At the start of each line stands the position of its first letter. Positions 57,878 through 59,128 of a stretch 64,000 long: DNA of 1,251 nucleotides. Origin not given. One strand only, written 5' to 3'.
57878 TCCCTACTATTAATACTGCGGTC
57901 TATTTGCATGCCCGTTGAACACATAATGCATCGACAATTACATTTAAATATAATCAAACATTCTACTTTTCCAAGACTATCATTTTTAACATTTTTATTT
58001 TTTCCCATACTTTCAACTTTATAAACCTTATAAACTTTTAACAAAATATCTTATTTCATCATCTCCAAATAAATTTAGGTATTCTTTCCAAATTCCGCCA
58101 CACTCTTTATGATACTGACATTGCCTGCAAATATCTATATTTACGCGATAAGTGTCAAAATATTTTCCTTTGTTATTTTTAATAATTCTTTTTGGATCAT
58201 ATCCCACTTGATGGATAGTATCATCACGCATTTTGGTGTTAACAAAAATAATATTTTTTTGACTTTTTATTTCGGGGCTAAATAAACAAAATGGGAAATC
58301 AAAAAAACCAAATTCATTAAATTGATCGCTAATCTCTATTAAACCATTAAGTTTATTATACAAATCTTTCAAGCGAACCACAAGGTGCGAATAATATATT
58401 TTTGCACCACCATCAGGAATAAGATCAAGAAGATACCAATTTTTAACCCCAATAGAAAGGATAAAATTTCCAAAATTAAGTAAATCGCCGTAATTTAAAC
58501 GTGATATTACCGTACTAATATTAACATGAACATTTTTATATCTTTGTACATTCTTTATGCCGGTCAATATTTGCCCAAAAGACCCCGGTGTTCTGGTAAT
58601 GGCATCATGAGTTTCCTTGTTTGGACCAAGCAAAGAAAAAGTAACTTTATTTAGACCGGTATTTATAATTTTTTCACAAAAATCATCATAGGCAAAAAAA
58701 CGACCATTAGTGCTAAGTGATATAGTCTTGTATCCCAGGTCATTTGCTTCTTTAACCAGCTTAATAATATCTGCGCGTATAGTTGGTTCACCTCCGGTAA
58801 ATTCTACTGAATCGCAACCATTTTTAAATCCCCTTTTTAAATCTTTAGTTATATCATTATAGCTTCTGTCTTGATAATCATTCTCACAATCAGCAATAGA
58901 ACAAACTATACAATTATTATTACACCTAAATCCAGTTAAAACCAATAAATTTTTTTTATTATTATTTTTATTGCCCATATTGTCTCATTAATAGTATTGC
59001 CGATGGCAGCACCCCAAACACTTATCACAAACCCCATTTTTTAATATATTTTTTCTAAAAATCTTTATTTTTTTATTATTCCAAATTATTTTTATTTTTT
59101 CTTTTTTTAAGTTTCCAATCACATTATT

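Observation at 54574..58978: Four tandem ancient paralogs of one radical SAM family sharing a CX2CX5C-G[IV]WK.Y C-terminal signature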

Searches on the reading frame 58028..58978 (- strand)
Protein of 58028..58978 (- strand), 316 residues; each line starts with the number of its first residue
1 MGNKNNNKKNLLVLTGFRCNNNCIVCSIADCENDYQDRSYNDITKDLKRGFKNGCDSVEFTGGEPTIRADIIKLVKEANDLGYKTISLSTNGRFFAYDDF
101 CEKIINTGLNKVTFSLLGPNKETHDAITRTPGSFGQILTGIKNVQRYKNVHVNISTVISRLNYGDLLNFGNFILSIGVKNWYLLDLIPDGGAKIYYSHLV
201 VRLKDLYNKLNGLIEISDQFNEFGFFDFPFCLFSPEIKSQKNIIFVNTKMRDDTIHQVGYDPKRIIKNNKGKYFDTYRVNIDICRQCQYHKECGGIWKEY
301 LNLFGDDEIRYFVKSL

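Call 3: search_protein_families(library=pfam, proteins=[window:58028-58978:-], max_evalue=0.01)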
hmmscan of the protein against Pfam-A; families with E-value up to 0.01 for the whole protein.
window:58028-58978:- (316 aa): 1 family
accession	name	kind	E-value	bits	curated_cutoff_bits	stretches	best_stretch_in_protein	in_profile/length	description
PF04055.27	Radical_SAM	-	2.1e-22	80.5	29.5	1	15-172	3-165/166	Radical SAM superfamily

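Call 4: search_protein_families(library=ncbifam, proteins=[window:58028-58978:-], max_evalue=0.01)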
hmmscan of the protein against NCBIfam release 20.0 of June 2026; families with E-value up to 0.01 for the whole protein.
window:58028-58978:- (316 aa): 48 families (the best 25 are shown)
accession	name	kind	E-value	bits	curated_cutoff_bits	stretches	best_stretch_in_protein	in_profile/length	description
NF038332.1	rSAM_rare_HxsC4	exception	1.9e-44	152.2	500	1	7-309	12-332/335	radical SAM protein HxsC4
TIGR03977.1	rSAM_pair_HxsC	equivalog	2e-32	112.3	267.9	1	5-239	22-259/292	His-Xaa-Ser system radical SAM maturase HxsC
TIGR04545.1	rSAM_ahbD_hemeb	equivalog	1.1e-24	87.6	500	1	18-195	9-184/339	heme b synthase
TIGR04466.1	rSAM_BlsE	equivalog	1.7e-24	86.9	400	1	18-184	12-173/327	cytosylglucuronate decarboxylase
TIGR02668.1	moaA_archaeal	equivalog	1.8e-23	83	325.25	1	17-210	18-210/303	GTP 3',8-cyclase MoaA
NF001199.0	PRK00164.2-1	equivalog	6.7e-21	74.7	231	1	16-172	19-174/308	GTP 3',8-cyclase MoaA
TIGR04133.1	rSAM_w_lipo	hypoth_equivalog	7.7e-21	74.4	425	1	10-193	25-209/350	TIGR04133 family radical SAM/SPASM protein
TIGR02666.1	moaA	equivalog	3.2e-20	72.4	284.05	1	18-203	19-209/336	GTP 3',8-cyclase MoaA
TIGR04317.1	W_rSAM_matur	equivalog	1.7e-18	66.9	380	1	9-189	4-187/349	tungsten cofactor oxidoreductase radical SAM maturase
TIGR04053.2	TIGR04053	equivalog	2.1e-18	66.7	395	1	50-195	52-195/366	TIGR04053 family radical SAM/SPASM domain-containing protein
TIGR04055.1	rSAM_NirJ2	equivalog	1.5e-17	64.2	500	1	17-205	8-192/326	putative heme d1 biosynthesis radical SAM protein NirJ2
NF045646.2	rSAM_Se_TrsS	equivalog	5e-17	61.6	490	1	17-169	94-247/441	radical SAM (seleno)protein TrsS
TIGR04051.1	rSAM_NirJ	equivalog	6e-17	61.6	515.45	1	18-190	11-180/354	heme d1 biosynthesis radical SAM protein NirJ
NF045702.1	rSAM_GDGT_ether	equivalog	9.1e-17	60.8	450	1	13-166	91-246/486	tetraether lipid synthase Tes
NF050035.1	rSAM_WgK_link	exception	2.6e-16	59.6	650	1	16-192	16-190/367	radical SAM/SPASM peptide maturase WgkB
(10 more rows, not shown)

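Call 8: find_homologous_proteins(query=window:58028-58978:-, max_evalue=0.00001)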
Query window:58028-58978:- (316 aa): 286 proteins with E <= 0.00001 among 1220 candidates; the best 120 are listed.
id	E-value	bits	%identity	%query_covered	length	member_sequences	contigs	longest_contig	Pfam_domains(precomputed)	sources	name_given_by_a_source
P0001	2.5e-214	729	100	100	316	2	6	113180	PF04055.28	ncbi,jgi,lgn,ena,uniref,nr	ncbi:hypothetical protein A2331_01685 [Candidatus Falkowbacteria bacterium RIFOXYB2_FULL_34_18]|unir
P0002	1.3e-145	503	68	98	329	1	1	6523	PF04055.28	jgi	jgi:MoaA/NifB/PqqE/SkfB family radical SAM enzyme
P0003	1.5e-140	486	66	97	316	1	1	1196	PF04055.28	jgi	-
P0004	6.7e-139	481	99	46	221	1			PF04055.28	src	-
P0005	6.8e-133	461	64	96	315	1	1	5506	PF04055.28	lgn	-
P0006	1.1e-131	457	63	97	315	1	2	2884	PF04055.28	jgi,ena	-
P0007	4.4e-131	455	62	96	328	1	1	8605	PF04055.28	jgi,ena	-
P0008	8.8e-130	451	63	96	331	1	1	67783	PF04055.28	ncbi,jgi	-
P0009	3.4e-127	442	62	97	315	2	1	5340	PF04055.28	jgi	jgi:MoaA/NifB/PqqE/SkfB family radical SAM enzyme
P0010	2.7e-126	439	59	97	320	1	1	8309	PF04055.28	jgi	jgi:MoaA/NifB/PqqE/SkfB family radical SAM enzyme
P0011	3.5e-125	436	61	97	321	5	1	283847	PF04055.28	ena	-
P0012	4.8e-125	435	60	97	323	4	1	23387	PF04055.28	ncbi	ncbi:MAG: radical SAM protein [Candidatus Falkowbacteria bacterium]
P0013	1.2e-124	434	60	97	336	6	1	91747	PF04055.28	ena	-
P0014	5.5e-124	432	59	97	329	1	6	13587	PF04055.28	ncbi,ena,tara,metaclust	tara:strand:+ start:195 stop:1184 length:990 start_codon:yes stop_codon:yes gene_type:complete|metac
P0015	1.1e-123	431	59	97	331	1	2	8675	PF04055.28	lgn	-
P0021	3.7e-121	422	60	96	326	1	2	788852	PF04055.28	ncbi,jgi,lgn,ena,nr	ncbi:MAG: radical SAM protein [Candidatus Portnoybacteria bacterium]|nr:radical SAM protein [Candida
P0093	2.7e-84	301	45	97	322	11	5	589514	PF04055.28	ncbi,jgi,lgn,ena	-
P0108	6.4e-74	267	40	96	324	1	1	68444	PF04055.28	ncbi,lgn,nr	ncbi:MAG: radical SAM protein [Candidatus Colwellbacteria bacterium]|nr:radical SAM protein [Candida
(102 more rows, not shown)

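Call 9: search_solved_structures(query=window:58028-58978:-, max_evalue=0.001, show_alignments=2)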
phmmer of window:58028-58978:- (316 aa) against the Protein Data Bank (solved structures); distinct sequences matched with E-value up to 0.001: 3.
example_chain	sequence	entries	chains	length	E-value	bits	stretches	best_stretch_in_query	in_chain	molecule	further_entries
7vob_C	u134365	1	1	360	1.1e-18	70.9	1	11-185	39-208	Cytosylglucuronate decarboxylase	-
7voc_C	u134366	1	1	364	1.1e-18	70.8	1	11-185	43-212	Cytosylglucuronate decarboxylase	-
7tol_A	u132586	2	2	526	1e-10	44.7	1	17-118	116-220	glycerol dibiphytanyl glycerol tetraether - macrocyclic archaeol synthase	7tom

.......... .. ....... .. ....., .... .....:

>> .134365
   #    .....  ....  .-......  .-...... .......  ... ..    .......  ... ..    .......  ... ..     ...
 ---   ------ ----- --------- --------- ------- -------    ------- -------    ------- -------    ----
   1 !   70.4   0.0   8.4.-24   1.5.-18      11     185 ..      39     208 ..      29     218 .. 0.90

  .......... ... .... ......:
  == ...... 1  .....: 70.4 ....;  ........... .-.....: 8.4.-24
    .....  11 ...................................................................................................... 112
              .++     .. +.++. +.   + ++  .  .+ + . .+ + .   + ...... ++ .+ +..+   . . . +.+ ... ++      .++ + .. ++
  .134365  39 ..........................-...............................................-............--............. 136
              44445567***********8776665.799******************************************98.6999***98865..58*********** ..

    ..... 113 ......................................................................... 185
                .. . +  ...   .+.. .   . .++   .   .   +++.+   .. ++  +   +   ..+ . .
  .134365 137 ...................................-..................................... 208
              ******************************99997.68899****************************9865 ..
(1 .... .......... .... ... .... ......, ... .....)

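Call 10: find_encoding_contigs(protein=P0021, flank=10000, max_places=2)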
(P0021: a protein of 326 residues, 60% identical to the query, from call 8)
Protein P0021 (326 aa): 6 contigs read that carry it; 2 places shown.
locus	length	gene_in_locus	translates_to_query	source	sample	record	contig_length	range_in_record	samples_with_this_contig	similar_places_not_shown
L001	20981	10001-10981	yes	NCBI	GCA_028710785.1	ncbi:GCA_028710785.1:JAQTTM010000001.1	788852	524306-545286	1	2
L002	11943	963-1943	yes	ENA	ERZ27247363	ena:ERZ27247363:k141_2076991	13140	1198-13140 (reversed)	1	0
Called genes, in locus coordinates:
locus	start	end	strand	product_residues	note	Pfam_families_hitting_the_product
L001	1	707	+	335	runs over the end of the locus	PF04055:Radical_SAM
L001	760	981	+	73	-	-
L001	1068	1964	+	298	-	PF04055:Radical_SAM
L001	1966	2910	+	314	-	PF04467:DUF483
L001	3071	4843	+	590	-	PF13231:PMT_2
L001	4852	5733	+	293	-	PF00535:Glycos_transf_2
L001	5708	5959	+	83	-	-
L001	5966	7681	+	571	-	PF02543:Carbam_trans_N, PF16861:Carbam_trans_C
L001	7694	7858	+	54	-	PF19451:DUF5989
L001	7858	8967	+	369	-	PF00657:Lipase_GDSL (faint), PF13472:Lipase_GDSL_2 (weak)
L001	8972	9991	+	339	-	PF04055:Radical_SAM, PF13186:SPASM (weak)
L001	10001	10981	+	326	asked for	PF04055:Radical_SAM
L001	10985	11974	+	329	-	PF04055:Radical_SAM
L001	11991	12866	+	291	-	PF04055:Radical_SAM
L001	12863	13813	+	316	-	PF04055:Radical_SAM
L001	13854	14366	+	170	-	PF25788:Ig_Rha78A_N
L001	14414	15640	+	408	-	-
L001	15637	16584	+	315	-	PF04055:Radical_SAM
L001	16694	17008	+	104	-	-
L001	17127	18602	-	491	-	-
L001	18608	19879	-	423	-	PF00501:AMP-binding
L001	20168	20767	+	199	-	PF01209:Ubie_methyltran, PF02353:CMAS, PF03848:TehB (weak), PF13489:Methyltransf_23, PF13847:Methyltransf_31, PF08241:Methyltransf_11, PF08242:Methyltransf_12, PF13649:Methyltransf_25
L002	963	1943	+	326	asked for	PF04055:Radical_SAM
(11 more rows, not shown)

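Call 11: find_encoding_contigs(protein=P0093, flank=10000, max_places=2)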
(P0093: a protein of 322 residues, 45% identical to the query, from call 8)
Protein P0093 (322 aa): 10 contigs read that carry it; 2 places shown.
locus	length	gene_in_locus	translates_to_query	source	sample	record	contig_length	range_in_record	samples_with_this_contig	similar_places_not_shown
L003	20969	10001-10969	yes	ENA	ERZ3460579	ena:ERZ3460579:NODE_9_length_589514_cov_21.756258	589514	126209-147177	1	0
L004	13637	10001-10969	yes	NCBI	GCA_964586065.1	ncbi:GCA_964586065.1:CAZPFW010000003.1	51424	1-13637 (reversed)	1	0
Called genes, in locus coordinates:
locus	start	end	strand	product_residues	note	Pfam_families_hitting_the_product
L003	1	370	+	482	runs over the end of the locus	PF13353:Fer4_12 (weak), PF04055:Radical_SAM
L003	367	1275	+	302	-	PF04055:Radical_SAM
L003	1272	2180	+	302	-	PF04055:Radical_SAM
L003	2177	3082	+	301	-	PF13353:Fer4_12 (faint), PF04055:Radical_SAM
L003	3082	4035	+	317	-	PF04055:Radical_SAM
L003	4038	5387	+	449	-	PF04055:Radical_SAM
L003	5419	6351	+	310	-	PF04055:Radical_SAM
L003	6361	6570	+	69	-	-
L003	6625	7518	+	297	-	PF04055:Radical_SAM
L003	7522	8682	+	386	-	PF01478:Peptidase_A24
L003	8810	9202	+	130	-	-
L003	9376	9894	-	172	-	-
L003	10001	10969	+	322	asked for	PF04055:Radical_SAM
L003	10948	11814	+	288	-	PF04055:Radical_SAM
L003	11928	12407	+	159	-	-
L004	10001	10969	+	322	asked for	PF04055:Radical_SAM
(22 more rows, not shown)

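Call 12: find_encoding_contigs(protein=P0108, flank=10000, max_places=2)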
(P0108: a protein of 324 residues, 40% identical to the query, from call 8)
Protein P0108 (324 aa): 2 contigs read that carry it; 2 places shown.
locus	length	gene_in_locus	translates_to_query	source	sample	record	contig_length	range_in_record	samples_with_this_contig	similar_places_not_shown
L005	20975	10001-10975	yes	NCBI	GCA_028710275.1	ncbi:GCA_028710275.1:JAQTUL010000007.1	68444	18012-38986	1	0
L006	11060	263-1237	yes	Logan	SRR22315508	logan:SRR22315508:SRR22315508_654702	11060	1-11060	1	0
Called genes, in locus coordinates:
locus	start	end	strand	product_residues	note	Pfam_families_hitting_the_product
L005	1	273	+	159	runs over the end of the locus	PF27806:HxsD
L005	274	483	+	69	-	-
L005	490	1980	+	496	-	PF04055:Radical_SAM, PF13353:Fer4_12 (weak)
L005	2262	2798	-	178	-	-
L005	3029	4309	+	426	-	PF04055:Radical_SAM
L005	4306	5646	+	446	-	PF04055:Radical_SAM (weak)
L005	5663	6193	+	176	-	-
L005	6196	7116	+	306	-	PF04055:Radical_SAM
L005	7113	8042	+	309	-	PF04055:Radical_SAM, PF13353:Fer4_12 (weak)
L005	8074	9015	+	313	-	PF04055:Radical_SAM, PF13353:Fer4_12 (weak)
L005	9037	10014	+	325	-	PF04055:Radical_SAM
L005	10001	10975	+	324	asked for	PF04055:Radical_SAM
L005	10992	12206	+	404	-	PF04055:Radical_SAM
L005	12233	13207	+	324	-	-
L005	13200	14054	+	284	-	PF04055:Radical_SAM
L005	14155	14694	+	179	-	-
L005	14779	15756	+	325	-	PF04055:Radical_SAM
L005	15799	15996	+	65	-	-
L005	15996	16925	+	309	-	PF04055:Radical_SAM, PF13353:Fer4_12 (weak)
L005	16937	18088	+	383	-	PF01478:Peptidase_A24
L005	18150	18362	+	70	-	PF13459:Fer4_15, PF13370:Fer4_13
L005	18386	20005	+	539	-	PF01558:POR, PF01855:POR_N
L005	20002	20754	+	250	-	PF02775:TPP_enzyme_C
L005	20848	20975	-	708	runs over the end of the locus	PF17191:RecG_wedge, PF00270:DEAD, PF04851:ResIII, PF00271:Helicase_C, PF19833:RecG_dom3_C (weak)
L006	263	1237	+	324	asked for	PF04055:Radical_SAM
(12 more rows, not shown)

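Call 25: find_related_loci(query=A2, collection=genome_contigs, flank=10000)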
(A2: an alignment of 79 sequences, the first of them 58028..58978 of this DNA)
Query A2 (316 aa) in genome_contigs; peptide patterns used: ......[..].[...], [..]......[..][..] (x = any residue, [..] = any of these).
284 stretches matched a pattern; 182 encode a relative of the query (tblastn E <= 1e-3); the best 80 are kept; 78 distinct loci.
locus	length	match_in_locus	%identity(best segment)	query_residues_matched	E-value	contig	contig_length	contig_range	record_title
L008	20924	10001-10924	63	7-314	6e-132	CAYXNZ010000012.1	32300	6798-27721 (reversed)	MAG TPA_asm: uncultured Gammaproteobacteria bacterium isolate binchicken_co181_167 genome assembly, contig: NODE_1812_le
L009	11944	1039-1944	63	9-310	2e-130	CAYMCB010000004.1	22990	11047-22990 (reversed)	MAG TPA_asm: uncultured Candidatus Saccharibacteria bacterium isolate binchicken_co265_335 genome assembly, contig: NODE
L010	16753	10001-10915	60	5-309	9e-130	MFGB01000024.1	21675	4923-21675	MAG: Candidatus Falkowbacteria bacterium RIFOXYA2_FULL_47_19 rifoxya2_full_scaffold_870, whole genome shotgun sequence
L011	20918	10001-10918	58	9-314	1e-123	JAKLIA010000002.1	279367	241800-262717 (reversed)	MAG: Patescibacteria group bacterium isolate RA.bin76 RA.bin76_2, whole genome shotgun sequence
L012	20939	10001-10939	57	2-314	2e-123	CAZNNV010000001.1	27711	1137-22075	MAG TPA_asm: uncultured Candidatus Saccharibacteria bacterium isolate SRP050083_co1_313 genome assembly, contig: NODE_61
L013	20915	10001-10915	50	5-309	2e-101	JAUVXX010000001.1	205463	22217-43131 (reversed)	MAG: bacterium isolate CSMAG_1227 CSMAG_1227_k141_1278190_length_205463_cov_12.0544, whole genome shotgun sequence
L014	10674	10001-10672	66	7-230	7e-100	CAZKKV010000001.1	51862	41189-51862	MAG TPA_asm: uncultured Gammaproteobacteria bacterium isolate SRP178699_co2_502 genome assembly, contig: NODE_184_length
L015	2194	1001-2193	49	5-309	6e-104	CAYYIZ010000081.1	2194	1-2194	MAG TPA_asm: uncultured Candidatus Saccharibacteria bacterium isolate binchicken_co34_538 genome assembly, contig: NODE_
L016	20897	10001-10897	49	11-309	3e-97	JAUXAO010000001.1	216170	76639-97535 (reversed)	MAG: bacterium isolate CSMAG_2764 CSMAG_2764_k141_549021_length_216170_cov_39.9037, whole genome shotgun sequence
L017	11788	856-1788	46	1-310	2e-93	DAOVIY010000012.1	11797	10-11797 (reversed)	MAG TPA_asm: bacterium isolate CSMAG_1379 CSMAG_1379_k141_2487628_length_11797_cov_14.0000, whole genome shotgun sequenc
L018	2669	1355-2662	45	1-314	1e-92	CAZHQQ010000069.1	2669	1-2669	MAG TPA_asm: uncultured Candidatus Saccharibacteria bacterium isolate binchicken_co181_160 genome assembly, contig: NODE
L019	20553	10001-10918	45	7-310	5e-90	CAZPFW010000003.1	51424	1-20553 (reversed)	MAG TPA_asm: uncultured Candidatus Saccharibacteria bacterium isolate binchicken_co39_267 genome assembly, contig: NODE_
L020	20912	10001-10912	42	4-307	3e-80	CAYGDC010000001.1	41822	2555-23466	MAG TPA_asm: uncultured Candidatus Saccharibacteria bacterium isolate ERP113451_co2_197 genome assembly, contig: NODE_43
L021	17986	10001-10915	60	5-309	9e-127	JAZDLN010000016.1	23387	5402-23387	MAG: Candidatus Falkowbacteria bacterium isolate MEGAHIT-group-0.601 k141_7708664, whole genome shotgun sequence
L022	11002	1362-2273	41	4-307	2e-78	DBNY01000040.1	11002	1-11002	MAG TPA_asm: Bacillales bacterium UBA660 UBA660_contig_21632, whole genome shotgun sequence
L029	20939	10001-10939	39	4-314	3e-71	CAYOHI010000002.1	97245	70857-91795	MAG TPA_asm: uncultured Candidatus Saccharibacteria bacterium isolate SRP200020_co1_324 genome assembly, contig: NODE_21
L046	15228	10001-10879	34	8-310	3e-53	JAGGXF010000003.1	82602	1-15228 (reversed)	MAG: Candidatus Aenigmatarchaeota archaeon isolate AUK145 PB_MBMC_099_c_000000000033, whole genome shotgun sequence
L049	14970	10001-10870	34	9-305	4e-51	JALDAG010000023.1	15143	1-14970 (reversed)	MAG: Candidatus Nanohalarchaeota archaeon isolate NHA22 k141_20751_length_15143_cov_24.5174, whole genome shotgun sequen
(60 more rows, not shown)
